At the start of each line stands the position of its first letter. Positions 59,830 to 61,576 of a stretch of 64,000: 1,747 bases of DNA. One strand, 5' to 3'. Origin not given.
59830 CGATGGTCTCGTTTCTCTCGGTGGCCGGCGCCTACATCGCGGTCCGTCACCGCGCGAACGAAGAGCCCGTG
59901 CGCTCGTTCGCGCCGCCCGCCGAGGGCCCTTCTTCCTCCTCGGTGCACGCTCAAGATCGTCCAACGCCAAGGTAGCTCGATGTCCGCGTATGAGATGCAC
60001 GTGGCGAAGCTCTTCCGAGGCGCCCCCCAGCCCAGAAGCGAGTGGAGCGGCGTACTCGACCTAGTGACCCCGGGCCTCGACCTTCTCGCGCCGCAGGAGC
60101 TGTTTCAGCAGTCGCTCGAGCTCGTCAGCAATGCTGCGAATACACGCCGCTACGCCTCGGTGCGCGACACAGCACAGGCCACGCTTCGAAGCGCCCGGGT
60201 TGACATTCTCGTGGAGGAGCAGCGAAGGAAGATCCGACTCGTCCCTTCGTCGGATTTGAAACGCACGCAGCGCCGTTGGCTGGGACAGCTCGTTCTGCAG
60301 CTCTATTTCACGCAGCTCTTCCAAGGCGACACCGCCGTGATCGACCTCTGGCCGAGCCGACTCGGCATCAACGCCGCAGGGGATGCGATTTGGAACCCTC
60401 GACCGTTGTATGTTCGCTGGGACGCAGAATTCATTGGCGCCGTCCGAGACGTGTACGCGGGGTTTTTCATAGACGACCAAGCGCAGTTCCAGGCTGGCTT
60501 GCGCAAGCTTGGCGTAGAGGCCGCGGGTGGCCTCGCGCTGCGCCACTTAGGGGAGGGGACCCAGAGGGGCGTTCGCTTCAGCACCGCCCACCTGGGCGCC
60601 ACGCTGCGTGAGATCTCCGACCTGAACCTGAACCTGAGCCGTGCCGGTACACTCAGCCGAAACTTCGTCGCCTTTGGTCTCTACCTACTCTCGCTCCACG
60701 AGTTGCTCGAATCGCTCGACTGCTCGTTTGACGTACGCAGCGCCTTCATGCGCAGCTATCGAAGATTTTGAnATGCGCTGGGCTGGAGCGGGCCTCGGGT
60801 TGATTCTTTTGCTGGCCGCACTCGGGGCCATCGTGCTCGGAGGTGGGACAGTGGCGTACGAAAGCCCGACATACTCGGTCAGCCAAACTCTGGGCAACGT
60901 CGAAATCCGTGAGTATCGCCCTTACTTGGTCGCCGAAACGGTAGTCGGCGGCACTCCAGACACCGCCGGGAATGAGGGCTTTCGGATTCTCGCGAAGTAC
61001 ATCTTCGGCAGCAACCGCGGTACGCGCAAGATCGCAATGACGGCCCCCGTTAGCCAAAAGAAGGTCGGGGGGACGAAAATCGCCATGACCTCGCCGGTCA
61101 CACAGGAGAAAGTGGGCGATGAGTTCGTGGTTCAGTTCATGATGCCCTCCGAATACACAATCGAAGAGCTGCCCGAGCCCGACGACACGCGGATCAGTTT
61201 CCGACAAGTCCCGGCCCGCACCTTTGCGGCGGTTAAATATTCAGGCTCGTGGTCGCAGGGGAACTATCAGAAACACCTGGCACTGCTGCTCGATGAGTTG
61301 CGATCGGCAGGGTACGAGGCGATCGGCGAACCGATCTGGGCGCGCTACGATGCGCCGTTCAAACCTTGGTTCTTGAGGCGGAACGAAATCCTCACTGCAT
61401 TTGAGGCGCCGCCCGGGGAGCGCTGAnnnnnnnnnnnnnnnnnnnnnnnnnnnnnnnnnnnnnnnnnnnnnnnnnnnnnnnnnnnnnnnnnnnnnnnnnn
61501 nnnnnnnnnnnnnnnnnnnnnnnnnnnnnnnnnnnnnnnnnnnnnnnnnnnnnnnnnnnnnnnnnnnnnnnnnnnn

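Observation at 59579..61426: Tightly packed four-gene operon: two mini membrane proteins, paralogue B and a membrane-anchored SOUL haem-binding protein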

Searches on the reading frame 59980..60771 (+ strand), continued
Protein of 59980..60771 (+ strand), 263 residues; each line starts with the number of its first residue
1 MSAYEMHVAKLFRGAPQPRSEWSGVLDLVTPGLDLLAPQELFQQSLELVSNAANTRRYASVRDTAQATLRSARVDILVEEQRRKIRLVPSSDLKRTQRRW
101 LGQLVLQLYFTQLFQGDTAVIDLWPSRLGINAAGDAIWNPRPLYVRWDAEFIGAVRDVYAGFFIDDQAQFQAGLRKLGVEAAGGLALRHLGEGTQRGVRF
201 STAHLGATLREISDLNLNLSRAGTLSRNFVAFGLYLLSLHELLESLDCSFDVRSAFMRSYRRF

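Call 27: search_solved_structures(query=A1, max_evalue=10, show_alignments=3)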
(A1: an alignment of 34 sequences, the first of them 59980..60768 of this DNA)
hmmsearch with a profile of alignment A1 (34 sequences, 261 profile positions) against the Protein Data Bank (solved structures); distinct sequences matched with E-value up to 10: 2.
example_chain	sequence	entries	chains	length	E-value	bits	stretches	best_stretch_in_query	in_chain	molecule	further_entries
2pro_A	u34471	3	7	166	0.41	13.4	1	168-218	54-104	ALPHA-LYTIC PROTEASE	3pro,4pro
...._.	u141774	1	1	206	3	10.5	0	39-100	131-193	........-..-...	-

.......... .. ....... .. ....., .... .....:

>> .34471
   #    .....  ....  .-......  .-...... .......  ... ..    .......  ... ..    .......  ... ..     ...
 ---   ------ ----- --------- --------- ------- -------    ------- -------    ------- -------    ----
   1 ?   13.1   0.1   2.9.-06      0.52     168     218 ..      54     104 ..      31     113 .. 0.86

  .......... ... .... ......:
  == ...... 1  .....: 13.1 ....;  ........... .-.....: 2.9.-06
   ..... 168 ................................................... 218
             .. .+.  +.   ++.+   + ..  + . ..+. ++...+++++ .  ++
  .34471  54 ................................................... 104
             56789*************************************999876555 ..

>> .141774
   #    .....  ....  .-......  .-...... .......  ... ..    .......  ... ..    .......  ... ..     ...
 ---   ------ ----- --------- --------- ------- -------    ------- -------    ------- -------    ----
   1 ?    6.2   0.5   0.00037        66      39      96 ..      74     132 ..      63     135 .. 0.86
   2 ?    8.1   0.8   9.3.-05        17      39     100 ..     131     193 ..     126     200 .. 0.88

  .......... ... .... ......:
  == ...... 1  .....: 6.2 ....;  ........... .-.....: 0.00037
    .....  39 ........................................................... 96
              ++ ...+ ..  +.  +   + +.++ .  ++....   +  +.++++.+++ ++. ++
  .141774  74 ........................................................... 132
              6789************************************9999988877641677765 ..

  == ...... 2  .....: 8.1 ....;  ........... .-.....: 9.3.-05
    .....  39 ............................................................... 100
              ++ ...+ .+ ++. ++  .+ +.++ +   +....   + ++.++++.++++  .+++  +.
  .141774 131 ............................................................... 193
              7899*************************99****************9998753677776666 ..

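Call 31: search_protein_families(library=pfam, alignment_id=A2, max_evalue=1)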
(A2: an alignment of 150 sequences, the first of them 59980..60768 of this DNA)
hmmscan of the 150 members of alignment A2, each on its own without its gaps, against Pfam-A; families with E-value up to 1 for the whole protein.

A. member 1, window:59980-60768:+ (263 aa): 0 families

B. families by the number of members that match (of 150 scanned): 32 families (the first 25 are shown)
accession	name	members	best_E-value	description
PF20158.4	Cas5fv_helical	5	0.029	Cas5fv helical domain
PF03109.22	ABC1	2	0.00071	ABC1 atypical kinase-like domain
PF25089.1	DUF7804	1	0.0005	Domain of unknown function (DUF7804)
PF11537.13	NitrOD5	1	0.0056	Nitrosopumilus output domain 5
PF16487.10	ArgoMid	1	0.0091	Mid domain of argonaute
PF09977.15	Tad_C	1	0.013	Putative Tad-like Flp pilus-assembly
PF07631.16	PSD4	1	0.023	Protein of unknown function (DUF1592)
PF07336.16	ABATE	1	0.029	Putative stress-induced transcription regulator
PF11662.13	DUF3263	1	0.03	Protein of unknown function (DUF3263)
PF17865.7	AAA_lid_5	1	0.032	Midasin AAA lid domain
PF12549.13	TOH_N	1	0.051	Tyrosine hydroxylase N terminal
PF21518.3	Sas-5-like_implico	1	0.056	Spindle assembly abnormal protein 5, implico domain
PF21880.1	DUF6916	1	0.057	Domain of unknown function (DUF6916)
PF11797.14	WxLIP_HBD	1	0.076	WxL Interacting Protein, host binding domain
PF20542.4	DUF6757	1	0.081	Family of unknown function (DUF6757)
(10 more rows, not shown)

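Call 62: search_protein_families(library=pfam, proteins=[L014:5506-6423:+, L014:3470-4897:+, L014:4920-5453:+, L014:7222-8163:+, L014:2819-3373:+, L028:7500-8297:-], max_evalue=0.001)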
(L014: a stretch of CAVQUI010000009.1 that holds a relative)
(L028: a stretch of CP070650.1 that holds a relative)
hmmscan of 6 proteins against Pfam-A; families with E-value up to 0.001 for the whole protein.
L014:5506-6423:+ (305 aa): 3 families
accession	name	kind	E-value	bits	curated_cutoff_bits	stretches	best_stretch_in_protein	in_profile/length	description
PF13411.12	MerR_1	-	8.8e-15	55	21.6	1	12-80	1-68/69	MerR HTH family regulatory protein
PF02607.22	B12-binding_2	-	1.1e-12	48.4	23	1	103-174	1-72/74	B12 binding domain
PF00376.29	MerR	-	1.3e-09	38.2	28.2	1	16-50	4-38/38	MerR family regulatory protein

L014:3470-4897:+ (475 aa): 3 families
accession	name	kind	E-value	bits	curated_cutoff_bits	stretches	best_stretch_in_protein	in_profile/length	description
PF13460.12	NAD_binding_10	-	7.5e-09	36.1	27.2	1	13-164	1-157/184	NAD(P)H-binding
PF01370.27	Epimerase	-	6e-07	29.6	20.9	1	10-116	2-115/240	NAD dependent epimerase/dehydratase family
PF05368.20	NmrA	-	6.1e-05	23.2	27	1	7-234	3-237/298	NmrA-like family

L014:4920-5453:+ (177 aa): 1 family
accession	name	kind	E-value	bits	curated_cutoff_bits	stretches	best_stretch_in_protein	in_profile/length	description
PF02469.27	Fasciclin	-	2.5e-41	141.2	22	1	53-175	2-123/123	Fasciclin domain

L014:7222-8163:+ (313 aa): 1 family
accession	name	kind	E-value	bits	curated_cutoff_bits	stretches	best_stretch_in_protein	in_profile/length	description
PF00924.24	MS_channel_2nd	-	2.4e-12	47.2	20.2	1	116-178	2-66/68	Mechanosensitive ion channel, beta-domain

L014:2819-3373:+ (184 aa): 1 family
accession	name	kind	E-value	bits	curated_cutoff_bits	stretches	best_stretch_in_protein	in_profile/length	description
PF04248.19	NTP_transf_9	-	7.4e-29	99.9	22.1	1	52-143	1-92/93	Domain of unknown function (DUF427)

L028:7500-8297:- (266 aa): 3 families
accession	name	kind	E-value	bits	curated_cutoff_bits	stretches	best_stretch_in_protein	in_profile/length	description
PF13411.12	MerR_1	-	5.9e-19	68.4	21.6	1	3-68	1-65/69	MerR HTH family regulatory protein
PF02607.22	B12-binding_2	-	1.3e-11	45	23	1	96-164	2-70/74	B12 binding domain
PF00376.29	MerR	-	4.3e-07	30.1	28.2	1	4-41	1-38/38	MerR family regulatory protein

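Call 65: predict_structure(alignment_id=A2)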
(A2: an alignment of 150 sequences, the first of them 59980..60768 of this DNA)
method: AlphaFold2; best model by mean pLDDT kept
length: 263 residues; sequences in the alignment: 150
mean_pLDDT: 91.6   pTM: 0.89
mean pLDDT of the five models: 91.6, 90.7, 90.6, 90.4, 89.5
residues with pLDDT >= 90: 204; 70-90: 44; 50-70: 14; < 50: 1
segments of 3 or more residues with pLDDT < 50: none
pLDDT, mean of each block of 10 residues (from residue 1): 71 64 78 84 93 96 98 97 92 98 98 97 97 98 97 98 97 95 95 93 93 89 84 96 98 97 61
secondary structure, 60 per line:
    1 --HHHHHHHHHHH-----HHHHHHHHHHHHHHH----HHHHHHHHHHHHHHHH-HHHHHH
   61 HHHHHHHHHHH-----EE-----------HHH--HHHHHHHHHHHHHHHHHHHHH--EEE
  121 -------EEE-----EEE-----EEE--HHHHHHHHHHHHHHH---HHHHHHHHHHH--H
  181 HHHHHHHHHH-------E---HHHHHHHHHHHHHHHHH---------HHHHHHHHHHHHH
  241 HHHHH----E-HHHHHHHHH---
elements in order: H3-13 H19-33 H38-53 H55-71 H95-115 E118-120 E128-130 E136-138 E144-146 H149-163 H167-177 H180-190 H202-218 H228-245 H252-260

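Call 68: fold_search(model_id=the predicted structure, library=pdb)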
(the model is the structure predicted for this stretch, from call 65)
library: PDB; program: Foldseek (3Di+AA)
matches with E <= 10: 1449; with E <= 0.001: 5
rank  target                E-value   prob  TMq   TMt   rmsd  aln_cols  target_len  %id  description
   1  5i35                  4.0e-05  1.00  0.60  0.43   6.6       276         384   13  Structure of the Human mitochondrial kinase COQ8A R611K with AMPPNP (Cerebellar Ataxia and Ubiquinone Deficiency Through (released 2016-08-17)
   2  4ped                  6.6e-05  1.00  0.59  0.42   5.5       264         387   11  Mitochondrial ADCK3 employs an atypical protein kinase-like fold to enable coenzyme Q biosynthes (released 2014-11-19)
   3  7udp                  9.9e-05  1.00  0.56  0.41   6.0       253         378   11  Crystal structure of COQ8A-CA157 inhibitor complex in space group C2 (released 2023-01-18)
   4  7udq_A                3.1e-04  1.00  0.55  0.41   6.2       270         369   12  Crystal structure of COQ8A-CA157 inhibitor complex in space group P1 (released 2023-01-18)
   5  7udq_B                5.2e-04  1.00  0.62  0.45   5.0       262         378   11  Crystal structure of COQ8A-CA157 inhibitor complex in space group P1 (released 2023-01-18)
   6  7cy2                  1.4e-03  1.00  0.49  0.41  10.8       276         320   14  The open conformation of MSMEG_1954 from Mycobacterium smegmatis (released 2021-12-08)
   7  7cz2                  2.7e-03  1.00  0.52  0.45   8.4       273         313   14  The complex structure of MSMEG_1954-ADP from Mycobacterium smegmatis (released 2021-12-08)
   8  7cyr                  4.0e-03  1.00  0.50  0.36   5.5       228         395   11  The closed conformation of MSMEG_1954 from Mycobacterium smegmatis (released 2021-12-08)
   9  3oz6_B                4.5e-02  0.54  0.24  0.19  15.9       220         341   14  Crystal structure of MapK from Cryptosporidium Parvum, cgd2_1960 (released 2010-12-08)
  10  3oz6_A                6.7e-02  0.51  0.23  0.19  15.8       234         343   12  Crystal structure of MapK from Cryptosporidium Parvum, cgd2_1960 (released 2010-12-08)
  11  4qny_B                8.6e-02  0.30  0.20  0.16  17.3       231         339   12  Crystal structure of MapK from Leishmania donovani, LDBPK_331470 (released 2014-07-09)
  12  5yk1                  1.0e-01  1.00  0.48  0.33   4.7       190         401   14  The complex structure of Rv3197-AMPPNP from Mycobacterium tuberculosis (released 2018-02-07)
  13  5yk0                  1.2e-01  1.00  0.49  0.34   5.0       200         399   14  The complex structure of Rv3197-ADP from Mycobacterium tuberculosis (released 2018-02-07)
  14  7ugb_A                1.3e-01  0.35  0.24  0.20  13.8       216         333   12  Crystal structure of rat ERK2 complexed with docking peptide from ISG20 (released 2023-03-29)
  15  6m13_a                1.3e-01  0.33  0.19  0.08  13.9       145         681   12  Crystal structure of Rnase L in complex with Toceranib (released 2020-09-02)
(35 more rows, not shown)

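Call 74: list_cluster_members(proteins=[P0097, P0103, P0110, P0125, P0140, P0160, P0177, P0200, P0218, P0236])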
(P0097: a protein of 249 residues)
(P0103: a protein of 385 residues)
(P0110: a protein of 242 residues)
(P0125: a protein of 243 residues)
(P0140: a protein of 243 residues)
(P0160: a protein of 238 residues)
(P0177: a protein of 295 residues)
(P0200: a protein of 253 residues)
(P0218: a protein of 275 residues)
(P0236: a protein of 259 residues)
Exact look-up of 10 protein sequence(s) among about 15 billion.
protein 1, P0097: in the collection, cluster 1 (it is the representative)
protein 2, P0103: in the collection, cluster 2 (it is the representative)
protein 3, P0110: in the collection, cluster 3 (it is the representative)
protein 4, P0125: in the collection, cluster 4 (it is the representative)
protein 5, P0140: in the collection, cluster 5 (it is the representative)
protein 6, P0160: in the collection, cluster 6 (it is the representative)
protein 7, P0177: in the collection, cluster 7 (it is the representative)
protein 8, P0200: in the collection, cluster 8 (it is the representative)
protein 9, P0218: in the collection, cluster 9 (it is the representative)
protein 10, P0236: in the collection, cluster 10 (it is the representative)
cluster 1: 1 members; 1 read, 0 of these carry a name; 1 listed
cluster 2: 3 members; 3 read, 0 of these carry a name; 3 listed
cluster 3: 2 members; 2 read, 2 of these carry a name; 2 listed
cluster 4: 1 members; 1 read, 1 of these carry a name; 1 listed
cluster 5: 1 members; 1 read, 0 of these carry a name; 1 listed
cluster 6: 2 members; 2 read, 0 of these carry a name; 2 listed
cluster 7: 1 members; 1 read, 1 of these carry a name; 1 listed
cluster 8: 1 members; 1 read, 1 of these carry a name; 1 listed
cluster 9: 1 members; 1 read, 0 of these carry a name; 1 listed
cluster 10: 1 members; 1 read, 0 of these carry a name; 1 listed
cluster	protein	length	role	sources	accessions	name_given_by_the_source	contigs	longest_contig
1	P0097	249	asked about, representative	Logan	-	-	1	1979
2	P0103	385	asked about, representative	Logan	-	-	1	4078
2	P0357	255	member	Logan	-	-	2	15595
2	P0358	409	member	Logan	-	-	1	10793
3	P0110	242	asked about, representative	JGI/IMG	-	hypothetical protein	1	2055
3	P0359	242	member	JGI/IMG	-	hypothetical protein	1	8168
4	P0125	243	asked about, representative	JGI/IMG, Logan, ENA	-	hypothetical protein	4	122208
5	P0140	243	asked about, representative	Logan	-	-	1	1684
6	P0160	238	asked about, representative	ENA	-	-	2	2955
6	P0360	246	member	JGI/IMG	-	-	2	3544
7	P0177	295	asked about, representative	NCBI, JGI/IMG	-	hypothetical protein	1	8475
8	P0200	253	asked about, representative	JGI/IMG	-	hypothetical protein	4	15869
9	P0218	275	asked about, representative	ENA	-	-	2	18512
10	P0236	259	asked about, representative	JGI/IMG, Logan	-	-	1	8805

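Call 75: find_encoding_contigs(protein=P0125, flank=5000, max_places=2)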
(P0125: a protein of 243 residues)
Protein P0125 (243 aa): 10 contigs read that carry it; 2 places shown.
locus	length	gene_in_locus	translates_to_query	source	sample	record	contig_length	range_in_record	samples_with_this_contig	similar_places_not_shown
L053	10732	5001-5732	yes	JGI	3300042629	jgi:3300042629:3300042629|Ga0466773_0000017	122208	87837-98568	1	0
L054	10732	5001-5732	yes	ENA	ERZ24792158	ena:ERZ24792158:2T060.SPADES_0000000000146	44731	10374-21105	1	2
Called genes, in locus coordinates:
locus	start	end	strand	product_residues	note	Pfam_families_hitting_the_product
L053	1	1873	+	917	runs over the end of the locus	PF02861:Clp_N, PF13191:AAA_16, PF00004:AAA, PF17871:AAA_lid_9, PF00004:AAA, PF07724:AAA_2, PF07728:AAA_5, PF10431:ClpB_D2-small, +14 more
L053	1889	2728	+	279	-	-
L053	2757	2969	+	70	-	PF09493:DUF2389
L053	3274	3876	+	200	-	PF22503:DUF6992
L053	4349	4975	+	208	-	PF02190:LON_substr_bdg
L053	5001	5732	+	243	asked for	-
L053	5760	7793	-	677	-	PF02518:HATPase_c (weak), PF13589:HATPase_c_3, PF01119:DNA_mis_repair, PF08676:MutL_C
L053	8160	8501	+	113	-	-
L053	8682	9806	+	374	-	PF00487:FA_desaturase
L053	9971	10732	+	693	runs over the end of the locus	PF01694:Rhomboid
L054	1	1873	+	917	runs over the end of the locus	PF02861:Clp_N, PF13191:AAA_16, PF00004:AAA, PF17871:AAA_lid_9, PF00004:AAA, PF07724:AAA_2, PF07728:AAA_5, PF10431:ClpB_D2-small, +14 more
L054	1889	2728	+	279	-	-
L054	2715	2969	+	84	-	PF09493:DUF2389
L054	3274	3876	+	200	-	PF22503:DUF6992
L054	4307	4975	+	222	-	PF02190:LON_substr_bdg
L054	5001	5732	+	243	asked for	-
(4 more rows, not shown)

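Call 76: find_encoding_contigs(protein=P0200, flank=4000, max_places=1)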
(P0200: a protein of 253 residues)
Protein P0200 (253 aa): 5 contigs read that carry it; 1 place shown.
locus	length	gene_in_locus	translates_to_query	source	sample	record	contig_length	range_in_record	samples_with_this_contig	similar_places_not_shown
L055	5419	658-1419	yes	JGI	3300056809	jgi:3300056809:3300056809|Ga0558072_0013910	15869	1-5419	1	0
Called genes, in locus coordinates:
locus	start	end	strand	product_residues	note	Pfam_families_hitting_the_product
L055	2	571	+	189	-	?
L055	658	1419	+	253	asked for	-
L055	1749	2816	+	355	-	-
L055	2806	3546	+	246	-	-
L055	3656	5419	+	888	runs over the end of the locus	-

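Call 77: find_encoding_contigs(protein=P0218, flank=4000, max_places=1)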
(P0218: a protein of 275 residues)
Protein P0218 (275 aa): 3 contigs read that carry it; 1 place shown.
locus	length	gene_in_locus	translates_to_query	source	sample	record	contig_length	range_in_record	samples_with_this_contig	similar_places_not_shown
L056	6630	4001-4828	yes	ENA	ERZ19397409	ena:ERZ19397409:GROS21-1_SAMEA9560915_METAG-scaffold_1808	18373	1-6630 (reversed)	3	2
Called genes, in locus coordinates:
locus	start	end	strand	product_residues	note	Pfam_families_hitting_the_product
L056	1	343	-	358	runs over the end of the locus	PF00158:Sigma54_activat, PF14532:Sigma54_activ_2, PF25601:AAA_lid_14, PF02954:HTH_8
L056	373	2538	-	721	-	-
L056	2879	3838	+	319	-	PF03601:Cons_hypoth698, PF03956:Lys_export (faint)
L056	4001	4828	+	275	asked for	-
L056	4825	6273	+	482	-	PF01073:3Beta_HSD (weak), PF01370:Epimerase, PF05368:NmrA, PF13460:NAD_binding_10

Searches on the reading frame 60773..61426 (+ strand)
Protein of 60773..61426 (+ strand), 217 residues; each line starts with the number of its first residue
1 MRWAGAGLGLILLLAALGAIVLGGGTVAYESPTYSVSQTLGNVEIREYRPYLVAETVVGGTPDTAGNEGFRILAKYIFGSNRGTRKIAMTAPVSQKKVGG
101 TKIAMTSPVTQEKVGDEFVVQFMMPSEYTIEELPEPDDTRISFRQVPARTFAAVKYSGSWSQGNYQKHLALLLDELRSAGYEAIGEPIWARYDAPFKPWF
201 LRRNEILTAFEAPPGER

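Call 3: search_protein_families(library=pfam, proteins=[window:60773-61426:+], max_evalue=0.1)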
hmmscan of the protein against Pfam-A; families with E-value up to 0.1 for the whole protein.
window:60773-61426:+ (217 aa): 2 families
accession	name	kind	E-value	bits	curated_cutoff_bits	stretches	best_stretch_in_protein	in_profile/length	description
PF04832.17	SOUL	-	3.1e-46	158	27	1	29-207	1-171/173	SOUL heme-binding protein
PF06445.20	GyrI-like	-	0.057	14.1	26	1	132-193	78-135/155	GyrI-like small molecule binding domain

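Call 7: search_protein_families(library=ncbifam, proteins=[window:60773-61426:+], max_evalue=0.01)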
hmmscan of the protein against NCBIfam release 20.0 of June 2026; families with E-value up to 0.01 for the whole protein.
window:60773-61426:+ (217 aa): 0 families
